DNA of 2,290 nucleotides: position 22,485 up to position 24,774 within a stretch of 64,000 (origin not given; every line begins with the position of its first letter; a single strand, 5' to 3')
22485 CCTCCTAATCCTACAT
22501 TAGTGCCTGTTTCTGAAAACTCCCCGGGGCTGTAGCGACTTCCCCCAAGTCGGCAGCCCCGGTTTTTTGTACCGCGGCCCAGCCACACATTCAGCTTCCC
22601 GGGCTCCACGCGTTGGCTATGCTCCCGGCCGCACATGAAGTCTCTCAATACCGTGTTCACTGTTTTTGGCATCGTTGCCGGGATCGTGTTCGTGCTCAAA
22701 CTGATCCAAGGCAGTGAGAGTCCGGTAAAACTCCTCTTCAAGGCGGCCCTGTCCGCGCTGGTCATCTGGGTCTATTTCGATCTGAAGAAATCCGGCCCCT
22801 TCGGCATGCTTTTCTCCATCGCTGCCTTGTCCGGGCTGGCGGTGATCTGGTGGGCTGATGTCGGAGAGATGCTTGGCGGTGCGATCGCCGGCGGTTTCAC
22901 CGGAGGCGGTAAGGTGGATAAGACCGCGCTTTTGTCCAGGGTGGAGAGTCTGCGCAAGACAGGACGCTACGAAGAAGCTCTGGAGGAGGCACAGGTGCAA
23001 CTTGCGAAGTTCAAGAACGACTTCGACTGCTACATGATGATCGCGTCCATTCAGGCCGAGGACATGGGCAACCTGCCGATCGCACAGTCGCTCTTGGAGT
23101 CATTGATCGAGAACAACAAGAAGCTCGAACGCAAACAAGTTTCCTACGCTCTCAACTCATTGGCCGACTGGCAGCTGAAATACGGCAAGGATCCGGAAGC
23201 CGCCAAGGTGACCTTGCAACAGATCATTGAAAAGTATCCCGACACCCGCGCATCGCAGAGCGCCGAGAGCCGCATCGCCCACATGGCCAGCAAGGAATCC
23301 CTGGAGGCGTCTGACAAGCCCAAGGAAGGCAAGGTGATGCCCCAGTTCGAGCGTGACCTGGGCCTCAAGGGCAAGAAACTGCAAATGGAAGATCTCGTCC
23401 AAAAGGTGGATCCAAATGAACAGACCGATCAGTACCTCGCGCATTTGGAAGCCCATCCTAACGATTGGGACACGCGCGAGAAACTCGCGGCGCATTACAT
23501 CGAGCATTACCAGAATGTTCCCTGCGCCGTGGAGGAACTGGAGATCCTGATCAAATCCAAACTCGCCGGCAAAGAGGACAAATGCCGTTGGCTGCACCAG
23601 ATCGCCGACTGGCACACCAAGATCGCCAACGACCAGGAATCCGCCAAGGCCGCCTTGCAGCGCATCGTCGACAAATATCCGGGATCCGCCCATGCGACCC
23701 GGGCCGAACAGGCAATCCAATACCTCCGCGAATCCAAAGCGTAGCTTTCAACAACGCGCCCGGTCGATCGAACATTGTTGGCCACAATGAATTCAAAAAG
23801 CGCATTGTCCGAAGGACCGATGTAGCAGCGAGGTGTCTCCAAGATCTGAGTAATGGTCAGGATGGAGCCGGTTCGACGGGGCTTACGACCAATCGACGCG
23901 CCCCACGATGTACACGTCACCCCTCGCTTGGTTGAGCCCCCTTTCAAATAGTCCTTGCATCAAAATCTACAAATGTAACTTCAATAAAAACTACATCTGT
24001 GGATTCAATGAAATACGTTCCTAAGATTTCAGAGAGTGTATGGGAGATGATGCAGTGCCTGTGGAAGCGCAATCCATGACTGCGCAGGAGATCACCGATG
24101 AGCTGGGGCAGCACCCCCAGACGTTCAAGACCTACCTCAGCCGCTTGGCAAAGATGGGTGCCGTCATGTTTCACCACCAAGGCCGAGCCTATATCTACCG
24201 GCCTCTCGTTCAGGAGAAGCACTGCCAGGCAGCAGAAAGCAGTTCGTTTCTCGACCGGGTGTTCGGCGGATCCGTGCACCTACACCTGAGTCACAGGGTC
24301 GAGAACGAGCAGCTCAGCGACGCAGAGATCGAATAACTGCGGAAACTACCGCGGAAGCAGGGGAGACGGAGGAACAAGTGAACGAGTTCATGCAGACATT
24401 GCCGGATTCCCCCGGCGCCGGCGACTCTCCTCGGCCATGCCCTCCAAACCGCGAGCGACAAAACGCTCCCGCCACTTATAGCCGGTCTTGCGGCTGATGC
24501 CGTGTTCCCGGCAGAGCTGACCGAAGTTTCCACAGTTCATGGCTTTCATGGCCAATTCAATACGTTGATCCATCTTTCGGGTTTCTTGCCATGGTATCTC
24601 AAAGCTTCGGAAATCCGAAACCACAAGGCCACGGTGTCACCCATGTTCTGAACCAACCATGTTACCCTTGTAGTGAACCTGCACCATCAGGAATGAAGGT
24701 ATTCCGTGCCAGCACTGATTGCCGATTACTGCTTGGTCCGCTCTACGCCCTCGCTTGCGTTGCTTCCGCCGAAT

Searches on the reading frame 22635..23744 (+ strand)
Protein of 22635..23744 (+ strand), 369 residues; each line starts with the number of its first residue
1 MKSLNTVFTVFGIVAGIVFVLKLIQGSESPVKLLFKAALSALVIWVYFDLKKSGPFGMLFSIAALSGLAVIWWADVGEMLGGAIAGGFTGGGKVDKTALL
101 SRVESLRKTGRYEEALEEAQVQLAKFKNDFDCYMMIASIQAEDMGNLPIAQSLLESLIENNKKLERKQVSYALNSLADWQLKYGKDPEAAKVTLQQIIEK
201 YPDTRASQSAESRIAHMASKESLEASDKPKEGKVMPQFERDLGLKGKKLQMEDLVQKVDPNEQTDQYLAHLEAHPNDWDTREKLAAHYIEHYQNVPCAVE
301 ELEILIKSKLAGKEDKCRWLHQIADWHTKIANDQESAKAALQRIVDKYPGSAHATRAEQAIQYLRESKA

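Call 11: search_protein_families(library=pfam, proteins=[window:22635-23744:+], max_evalue=0.01)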
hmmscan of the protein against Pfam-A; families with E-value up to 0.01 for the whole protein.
window:22635-23744:+ (369 aa): 5 families
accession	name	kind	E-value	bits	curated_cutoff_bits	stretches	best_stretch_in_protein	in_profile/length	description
PF13174.12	TPR_6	-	6.9e-15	55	26.3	2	176-204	6-33/33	Tetratricopeptide repeat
PF13428.12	TPR_14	-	3e-08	34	23.5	0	98-137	3-42/44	Tetratricopeptide repeat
PF13525.12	YfiO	-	2.8e-06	27.7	25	0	332-367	104-139/203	Outer membrane lipoprotein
PF13432.12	TPR_16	-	0.00015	22.5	32.7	0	95-120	30-55/65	Tetratricopeptide repeat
PF13424.12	TPR_12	-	0.00036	21.1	30.1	0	142-198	14-72/77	Tetratricopeptide repeat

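Call 13: find_homologous_proteins(query=window:22635-23744:+, max_evalue=0.00001)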
Query window:22635-23744:+ (369 aa): 343 proteins with E <= 0.00001 among 6192 candidates; the best 120 are listed.
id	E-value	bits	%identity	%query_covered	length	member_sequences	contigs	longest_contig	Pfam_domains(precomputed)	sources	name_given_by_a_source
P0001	1.5e-239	812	99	100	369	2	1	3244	PF13525.13,PF13428.13,PF13174.13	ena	-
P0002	1.8e-198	677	82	100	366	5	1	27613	PF13525.13,PF13428.13,PF13174.13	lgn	-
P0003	4.4e-172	590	70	99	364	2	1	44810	PF13428.13,PF13174.13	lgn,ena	-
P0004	7.8e-172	589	71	99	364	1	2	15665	PF13525.13,PF13432.13,PF13428.13,PF13174.13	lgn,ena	-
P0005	6.5e-164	563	68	99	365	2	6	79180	PF14559.13,PF13424.13,PF13428.13,PF13174.13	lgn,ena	-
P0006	5.2e-160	551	65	100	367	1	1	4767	PF13428.13,PF13174.13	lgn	-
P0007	1.4e-157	543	65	99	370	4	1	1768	PF13525.13,PF13428.13,PF13174.13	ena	-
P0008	4.6e-134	465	58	100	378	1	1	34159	PF13525.13,PF13432.13,PF13428.13,PF13174.13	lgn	-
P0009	8.2e-124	431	55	99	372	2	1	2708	PF14559.13,PF13525.13,PF13424.13,PF13432.13,PF13428.13,PF13174.13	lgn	-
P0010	2.1e-116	407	50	98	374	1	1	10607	PF13428.13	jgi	jgi:hypothetical protein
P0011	7.9e-114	399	49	98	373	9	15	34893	PF13428.13,PF13174.13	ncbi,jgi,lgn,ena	ncbi:MAG: tetratricopeptide repeat protein [Verrucomicrobiia bacterium]|jgi:tetratricopeptide (TPR) 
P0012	1.3e-111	391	49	99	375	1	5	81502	PF13424.13,PF13428.13,PF13174.13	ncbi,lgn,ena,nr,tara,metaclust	ncbi:MAG: hypothetical protein CMO80_23435 [Verrucomicrobiales bacterium]|nr:hypothetical protein [V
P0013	8.1e-103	362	49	97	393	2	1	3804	PF13525.13,PF13428.13,PF13174.13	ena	-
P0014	8.7e-103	362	47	99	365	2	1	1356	PF13428.13,PF13174.13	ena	-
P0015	4.4e-100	353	46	99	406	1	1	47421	PF13525.13,PF13428.13,PF13174.13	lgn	-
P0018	4.3e-98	347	47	99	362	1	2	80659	PF13525.13,PF13428.13,PF13174.13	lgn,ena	-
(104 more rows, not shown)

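Call 15: find_related_loci(query=A1, collection=genome_contigs, flank=4000)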
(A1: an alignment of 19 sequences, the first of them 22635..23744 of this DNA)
Query A1 (369 aa) in genome_contigs; peptide patterns used: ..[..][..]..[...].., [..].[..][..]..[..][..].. (x = any residue, [..] = any of these).
32 stretches matched a pattern; 12 encode a relative of the query (tblastn E <= 1e-3); 11 distinct loci.
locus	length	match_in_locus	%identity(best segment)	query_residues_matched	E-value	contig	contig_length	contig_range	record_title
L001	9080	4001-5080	49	5-367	1e-121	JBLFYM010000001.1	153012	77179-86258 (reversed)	MAG: Limisphaerales bacterium isolate 3300053784_18 Ga0535638_0000012, whole genome shotgun sequence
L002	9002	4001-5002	42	32-369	2e-74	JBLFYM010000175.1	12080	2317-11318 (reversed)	MAG: Limisphaerales bacterium isolate 3300053784_18 Ga0535638_0007257, whole genome shotgun sequence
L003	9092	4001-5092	49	3-367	8e-120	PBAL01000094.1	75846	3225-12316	MAG: Verrucomicrobiales bacterium isolate SP5 MHASMcontig_2552506, whole genome shotgun sequence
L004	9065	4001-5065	35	10-369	3e-67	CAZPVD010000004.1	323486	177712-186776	MAG TPA_asm: uncultured Verrucomicrobiota bacterium isolate binchicken_co185_72 genome assembly, contig: NODE_33_length_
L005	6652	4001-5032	30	30-369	4e-40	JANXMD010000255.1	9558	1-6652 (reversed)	MAG: Verrucomicrobia bacterium isolate 336R_concoct_69_sub 336R_k141_423112, whole genome shotgun sequence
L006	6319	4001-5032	29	30-369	3e-38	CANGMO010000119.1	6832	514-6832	MAG: Verrucomicrobia bacterium isolate Jr-28jun17-223 genome assembly, contig: Jr-28jun17-C16844, whole genome shotgun s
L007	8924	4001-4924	31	56-367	7e-37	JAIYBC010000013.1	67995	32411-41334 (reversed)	MAG: Verrucomicrobiales bacterium isolate E1_MAG_00027 pond_E1_MAG_00027_000000000051, whole genome shotgun sequence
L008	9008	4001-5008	29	30-364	3e-37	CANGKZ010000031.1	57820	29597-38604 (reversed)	MAG: Verrucomicrobia bacterium isolate Jr-7aug17-174 genome assembly, contig: Jr-7aug17-C777, whole genome shotgun seque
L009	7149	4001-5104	28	29-364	2e-33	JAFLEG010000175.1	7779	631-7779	MAG: Verrucomicrobia bacterium isolate UWPOB_VERRUCO1 gnl_X_JEIBJCKH_175, whole genome shotgun sequence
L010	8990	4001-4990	30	30-364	3e-41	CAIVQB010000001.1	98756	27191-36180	MAG: uncultured Verrucomicrobia bacterium isolate VK_bin-2510 genome assembly, contig: bin-2510:001/148, whole genome sh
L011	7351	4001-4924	29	56-367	4e-30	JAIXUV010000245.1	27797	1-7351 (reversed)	MAG: Verrucomicrobiales bacterium isolate D1_MAG_00042 pond_D1_MAG_00042_000000000053, whole genome shotgun sequence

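Call 16: find_encoding_contigs(protein=P0002, flank=4000, max_places=3)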
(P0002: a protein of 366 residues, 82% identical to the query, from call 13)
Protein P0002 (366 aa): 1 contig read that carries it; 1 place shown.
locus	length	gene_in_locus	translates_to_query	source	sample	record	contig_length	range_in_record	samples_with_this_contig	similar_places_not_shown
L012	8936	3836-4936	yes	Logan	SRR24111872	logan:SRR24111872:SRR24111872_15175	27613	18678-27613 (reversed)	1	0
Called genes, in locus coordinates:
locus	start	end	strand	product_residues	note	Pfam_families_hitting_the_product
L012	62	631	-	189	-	-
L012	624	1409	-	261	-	-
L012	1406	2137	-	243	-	PF06439:3keto-disac_hyd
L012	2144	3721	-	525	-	PF00884:Sulfatase, PF01663:Phosphodiest, PF16347:SGSH_C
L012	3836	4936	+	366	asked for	PF13174:TPR_6 (faint), PF13428:TPR_14 (faint), PF13525:YfiO (faint)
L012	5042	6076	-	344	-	PF01116:F_bP_aldolase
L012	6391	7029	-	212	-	PF03167:UDG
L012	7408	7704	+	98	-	-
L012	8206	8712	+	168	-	PF06133:Com_YlbF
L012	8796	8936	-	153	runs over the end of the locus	-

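Call 17: find_encoding_contigs(protein=P0003, flank=4000, max_places=3)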
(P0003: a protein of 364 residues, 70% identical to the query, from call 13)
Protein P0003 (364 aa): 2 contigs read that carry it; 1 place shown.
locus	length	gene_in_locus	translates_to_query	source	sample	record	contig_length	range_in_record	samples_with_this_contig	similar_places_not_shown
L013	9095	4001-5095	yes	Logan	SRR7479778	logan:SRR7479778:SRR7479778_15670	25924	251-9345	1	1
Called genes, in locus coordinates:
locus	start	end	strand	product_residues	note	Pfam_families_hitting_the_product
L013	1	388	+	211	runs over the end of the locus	?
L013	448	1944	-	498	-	-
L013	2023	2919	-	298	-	PF03167:UDG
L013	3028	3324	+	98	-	-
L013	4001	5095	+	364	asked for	PF13174:TPR_6 (faint), PF13428:TPR_14 (faint)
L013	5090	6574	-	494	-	PF04715:, PF00425:Chorismate_bind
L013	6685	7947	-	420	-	PF00675:Peptidase_M16, PF05193:Peptidase_M16_C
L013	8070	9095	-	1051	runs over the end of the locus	PF08471:Ribonuc_red_2_N, PF02867:Ribonuc_red_lgC, PF12637:TSCPD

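Call 18: find_encoding_contigs(protein=P0005, flank=4000, max_places=3)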
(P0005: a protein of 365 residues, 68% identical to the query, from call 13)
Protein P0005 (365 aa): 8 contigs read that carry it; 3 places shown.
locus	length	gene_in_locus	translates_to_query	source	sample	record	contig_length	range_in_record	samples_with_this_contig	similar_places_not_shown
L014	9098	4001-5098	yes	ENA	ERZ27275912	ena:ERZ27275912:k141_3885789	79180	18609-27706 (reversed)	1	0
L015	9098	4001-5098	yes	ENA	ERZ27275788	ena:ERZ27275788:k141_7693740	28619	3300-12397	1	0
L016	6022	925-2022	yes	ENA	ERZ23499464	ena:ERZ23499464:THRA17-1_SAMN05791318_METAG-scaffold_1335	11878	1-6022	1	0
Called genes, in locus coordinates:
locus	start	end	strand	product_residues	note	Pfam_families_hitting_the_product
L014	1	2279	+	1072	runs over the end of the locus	PF01564:Spermine_synth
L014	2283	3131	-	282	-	PF03167:UDG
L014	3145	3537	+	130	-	-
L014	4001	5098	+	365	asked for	PF13174:TPR_6 (faint), PF13424:TPR_12 (faint), PF13428:TPR_14 (faint), PF14559:TPR_19 (faint)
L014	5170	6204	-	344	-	PF01116:F_bP_aldolase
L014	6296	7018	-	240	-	-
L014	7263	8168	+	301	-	PF16811:TAtT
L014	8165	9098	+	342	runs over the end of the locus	PF03480:DctP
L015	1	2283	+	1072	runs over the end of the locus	PF01564:Spermine_synth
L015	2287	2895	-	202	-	PF03167:UDG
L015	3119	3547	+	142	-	-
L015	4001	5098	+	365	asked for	PF13174:TPR_6 (faint), PF13424:TPR_12 (faint), PF13428:TPR_14 (faint), PF14559:TPR_19 (faint)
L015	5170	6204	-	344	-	PF01116:F_bP_aldolase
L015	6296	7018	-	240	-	-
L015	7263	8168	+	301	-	PF16811:TAtT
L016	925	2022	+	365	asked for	PF13174:TPR_6 (faint), PF13424:TPR_12 (faint), PF13428:TPR_14 (faint), PF14559:TPR_19 (faint)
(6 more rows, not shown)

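Call 24: find_encoding_contigs(protein=P0004, flank=4000, max_places=2)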
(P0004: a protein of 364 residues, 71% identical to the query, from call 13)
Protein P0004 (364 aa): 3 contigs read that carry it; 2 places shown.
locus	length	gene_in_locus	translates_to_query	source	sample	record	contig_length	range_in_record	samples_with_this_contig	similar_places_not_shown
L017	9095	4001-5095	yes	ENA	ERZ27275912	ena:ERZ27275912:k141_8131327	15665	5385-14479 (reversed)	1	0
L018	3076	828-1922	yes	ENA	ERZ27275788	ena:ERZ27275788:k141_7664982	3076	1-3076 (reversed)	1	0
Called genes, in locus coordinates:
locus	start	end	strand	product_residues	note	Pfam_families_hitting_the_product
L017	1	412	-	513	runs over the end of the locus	-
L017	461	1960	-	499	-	-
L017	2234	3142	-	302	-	PF03167:UDG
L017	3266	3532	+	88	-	-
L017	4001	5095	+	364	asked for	PF13432:TPR_16 (faint), PF13174:TPR_6 (faint), PF13428:TPR_14 (faint), PF13525:YfiO (faint)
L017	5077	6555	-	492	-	PF04715:, PF00425:Chorismate_bind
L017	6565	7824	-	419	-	PF00675:Peptidase_M16, PF05193:Peptidase_M16_C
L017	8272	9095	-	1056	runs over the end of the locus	PF08471:Ribonuc_red_2_N, PF02867:Ribonuc_red_lgC, PF12637:TSCPD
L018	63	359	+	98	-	-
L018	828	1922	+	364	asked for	PF13432:TPR_16 (faint), PF13174:TPR_6 (faint), PF13428:TPR_14 (faint), PF13525:YfiO (faint)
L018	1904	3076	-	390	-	?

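Call 25: find_encoding_contigs(protein=P0008, flank=4000, max_places=2)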
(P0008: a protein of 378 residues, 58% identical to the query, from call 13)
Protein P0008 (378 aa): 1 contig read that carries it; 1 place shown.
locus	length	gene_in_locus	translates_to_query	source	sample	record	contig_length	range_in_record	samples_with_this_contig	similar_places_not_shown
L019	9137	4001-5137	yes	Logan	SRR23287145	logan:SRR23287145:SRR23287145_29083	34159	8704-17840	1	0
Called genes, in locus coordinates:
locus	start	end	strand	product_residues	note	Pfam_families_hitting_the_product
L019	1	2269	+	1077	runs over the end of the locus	PF01564:Spermine_synth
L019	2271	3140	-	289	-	PF03167:UDG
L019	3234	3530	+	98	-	-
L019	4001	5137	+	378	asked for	PF13432:TPR_16 (faint), PF13174:TPR_6 (faint), PF13428:TPR_14 (faint), PF13525:YfiO (faint)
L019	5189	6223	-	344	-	PF01116:F_bP_aldolase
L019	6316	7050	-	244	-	-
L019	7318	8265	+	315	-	PF16811:TAtT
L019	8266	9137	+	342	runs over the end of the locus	PF03480:DctP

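Call 26: find_encoding_contigs(protein=P0006, flank=4000, max_places=2)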
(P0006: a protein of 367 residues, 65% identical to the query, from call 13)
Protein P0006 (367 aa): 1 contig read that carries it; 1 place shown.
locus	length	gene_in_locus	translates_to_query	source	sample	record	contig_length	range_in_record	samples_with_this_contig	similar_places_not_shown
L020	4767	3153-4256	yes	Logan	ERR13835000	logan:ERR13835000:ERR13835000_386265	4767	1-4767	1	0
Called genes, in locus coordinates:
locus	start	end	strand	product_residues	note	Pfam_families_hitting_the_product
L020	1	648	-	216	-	?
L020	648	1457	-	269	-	PF00528:BPD_transp_1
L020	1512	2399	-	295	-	PF03167:UDG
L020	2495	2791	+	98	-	-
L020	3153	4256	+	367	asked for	PF13174:TPR_6 (faint), PF13428:TPR_14 (faint)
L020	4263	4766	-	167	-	?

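Call 39: find_encoding_contigs(protein=P0010, flank=4000, max_places=2)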
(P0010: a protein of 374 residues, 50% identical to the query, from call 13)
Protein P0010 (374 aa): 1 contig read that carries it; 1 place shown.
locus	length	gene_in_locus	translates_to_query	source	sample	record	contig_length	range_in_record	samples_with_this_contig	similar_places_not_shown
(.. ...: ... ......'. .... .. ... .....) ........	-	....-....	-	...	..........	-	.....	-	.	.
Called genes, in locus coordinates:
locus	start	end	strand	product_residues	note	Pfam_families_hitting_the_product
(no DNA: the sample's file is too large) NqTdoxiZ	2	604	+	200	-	?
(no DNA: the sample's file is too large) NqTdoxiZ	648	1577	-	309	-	PF03167:UDG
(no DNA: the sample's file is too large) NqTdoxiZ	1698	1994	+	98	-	-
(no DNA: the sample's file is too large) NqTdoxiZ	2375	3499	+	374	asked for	PF13428:TPR_14 (faint)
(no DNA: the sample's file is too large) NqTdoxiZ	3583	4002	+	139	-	PF01451:LMWPc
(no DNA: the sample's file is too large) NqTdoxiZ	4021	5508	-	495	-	PF07394:DUF1501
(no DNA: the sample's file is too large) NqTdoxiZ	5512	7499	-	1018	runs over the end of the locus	PF07635:PSCyt1, PF07583:PSCyt2, PF07587:PSD1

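Call 40: find_encoding_contigs(protein=P0018, flank=4000, max_places=2)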
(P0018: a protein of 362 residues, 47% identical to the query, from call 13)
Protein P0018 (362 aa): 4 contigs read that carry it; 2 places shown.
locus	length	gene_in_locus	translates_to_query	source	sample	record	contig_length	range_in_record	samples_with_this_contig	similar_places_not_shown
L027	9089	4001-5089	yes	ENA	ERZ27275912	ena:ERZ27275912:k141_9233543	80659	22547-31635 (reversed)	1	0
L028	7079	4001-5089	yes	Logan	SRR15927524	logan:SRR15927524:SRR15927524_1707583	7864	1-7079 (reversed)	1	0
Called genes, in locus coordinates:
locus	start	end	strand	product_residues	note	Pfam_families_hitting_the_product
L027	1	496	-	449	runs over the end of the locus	PF07394:DUF1501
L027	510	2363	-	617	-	PF07583:PSCyt2, PF07587:PSD1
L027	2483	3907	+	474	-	-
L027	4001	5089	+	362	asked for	PF13525:YfiO (faint), PF13428:TPR_14 (faint), PF13174:TPR_6 (faint)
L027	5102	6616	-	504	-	PF14237:GYF_2 (weak)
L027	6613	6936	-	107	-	-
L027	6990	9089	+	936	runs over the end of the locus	PF00069:Pkinase, PF07714:PK_Tyr_Ser-Thr, PF03109:ABC1 (weak), PF07676:PD40, PF13385:Laminin_G_3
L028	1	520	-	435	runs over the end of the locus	?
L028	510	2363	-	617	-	PF07583:PSCyt2, PF07587:PSD1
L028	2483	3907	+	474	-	-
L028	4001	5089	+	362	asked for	PF13525:YfiO (faint), PF13428:TPR_14 (faint), PF13174:TPR_6 (faint)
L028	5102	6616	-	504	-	PF14237:GYF_2 (weak)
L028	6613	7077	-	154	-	?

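Call 48: search_protein_families(library=ncbifam, proteins=[window:22635-23744:+], max_evalue=0.1)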
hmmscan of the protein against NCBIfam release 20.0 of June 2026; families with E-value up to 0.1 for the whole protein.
window:22635-23744:+ (369 aa): 4 families
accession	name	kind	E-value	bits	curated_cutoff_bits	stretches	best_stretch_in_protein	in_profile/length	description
TIGR02795.1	tol_pal_ybgF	equivalog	4.2e-09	37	90.1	2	165-213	71-118/119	tol-pal system protein YbgF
NF008068.0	PRK10803.1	equivalog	0.00011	22.2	383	0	186-217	232-263/263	cell division protein CpoB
TIGR03302.1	OM_YfiO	subfamily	0.00017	21.2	81.4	1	328-367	125-164/239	outer membrane protein assembly factor BamD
NF041382.1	Trx_VPGUxxT_one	exception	0.00094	18.5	350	1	143-212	271-345/349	VPGUxxT family thioredoxin-like (seleno)protein, type 1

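Call 68: search_protein_families(library=pfam, proteins=[L012:8206-8712:+], max_evalue=0.01)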
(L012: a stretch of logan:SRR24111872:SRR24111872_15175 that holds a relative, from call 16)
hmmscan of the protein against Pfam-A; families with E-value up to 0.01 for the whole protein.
L012:8206-8712:+ (168 aa): 1 family
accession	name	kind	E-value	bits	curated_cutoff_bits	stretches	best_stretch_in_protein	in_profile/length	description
PF06133.16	Com_YlbF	-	7.7e-11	42.8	23.9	1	25-122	3-100/105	Control of competence regulator ComK, YlbF/YmcA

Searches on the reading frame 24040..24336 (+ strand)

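Call 11: search_protein_families(library=pfam, proteins=[window:24040-24336:+], max_evalue=0.01)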
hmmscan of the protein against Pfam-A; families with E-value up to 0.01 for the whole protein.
window:24040-24336:+ (98 aa): 3 families
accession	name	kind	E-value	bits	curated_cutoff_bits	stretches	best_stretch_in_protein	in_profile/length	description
PF03965.22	Penicillinase_R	-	1.6e-17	64.3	22.6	1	10-98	15-107/115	Penicillinase repressor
PF01978.25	TrmB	-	0.00075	19.7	25.6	1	8-56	18-65/68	Sugar-specific transcriptional regulator TrmB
PF24033.1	DUF7342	-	0.0033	17.9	31.6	1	11-59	16-64/150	Family of unknown function (DUF7342)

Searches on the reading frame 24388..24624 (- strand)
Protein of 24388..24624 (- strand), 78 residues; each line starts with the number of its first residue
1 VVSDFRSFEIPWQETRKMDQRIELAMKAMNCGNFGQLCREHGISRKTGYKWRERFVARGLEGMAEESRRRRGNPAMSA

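Call 68: search_protein_families(library=pfam, proteins=[window:24388-24624:-], max_evalue=0.01)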
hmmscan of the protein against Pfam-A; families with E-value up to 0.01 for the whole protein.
window:24388-24624:- (78 aa): 8 families
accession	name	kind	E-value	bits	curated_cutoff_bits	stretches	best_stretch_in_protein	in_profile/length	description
PF13518.12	HTH_28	-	7.8e-10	39.1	25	1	20-71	1-52/52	Helix-turn-helix domain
PF13551.12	HTH_29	-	3e-08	34.1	28.1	1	25-74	4-53/64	Winged helix-turn helix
PF13384.12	HTH_23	-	6.1e-07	29.5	24.6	1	36-63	22-49/50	Homeodomain-like domain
PF13011.12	LZ_Tnp_IS481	-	6.9e-06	26.7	22.2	1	36-75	30-69/85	leucine-zipper of insertion element IS481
PF13565.12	HTH_32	-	8.2e-05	23.5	33.7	1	47-71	1-25/73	Homeodomain-like domain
PF01527.26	HTH_Tnp_1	-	0.0018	18.9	24.1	1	35-61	27-49/75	Transposase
PF13022.12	HTH_Tnp_1_2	-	0.0059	17.1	27.9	1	26-53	21-48/122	Helix-turn-helix of insertion element transposase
PF07022.19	Phage_CI_repr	-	0.0097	16.7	22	0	21-54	2-35/65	Bacteriophage CI repressor helix-turn-helix domain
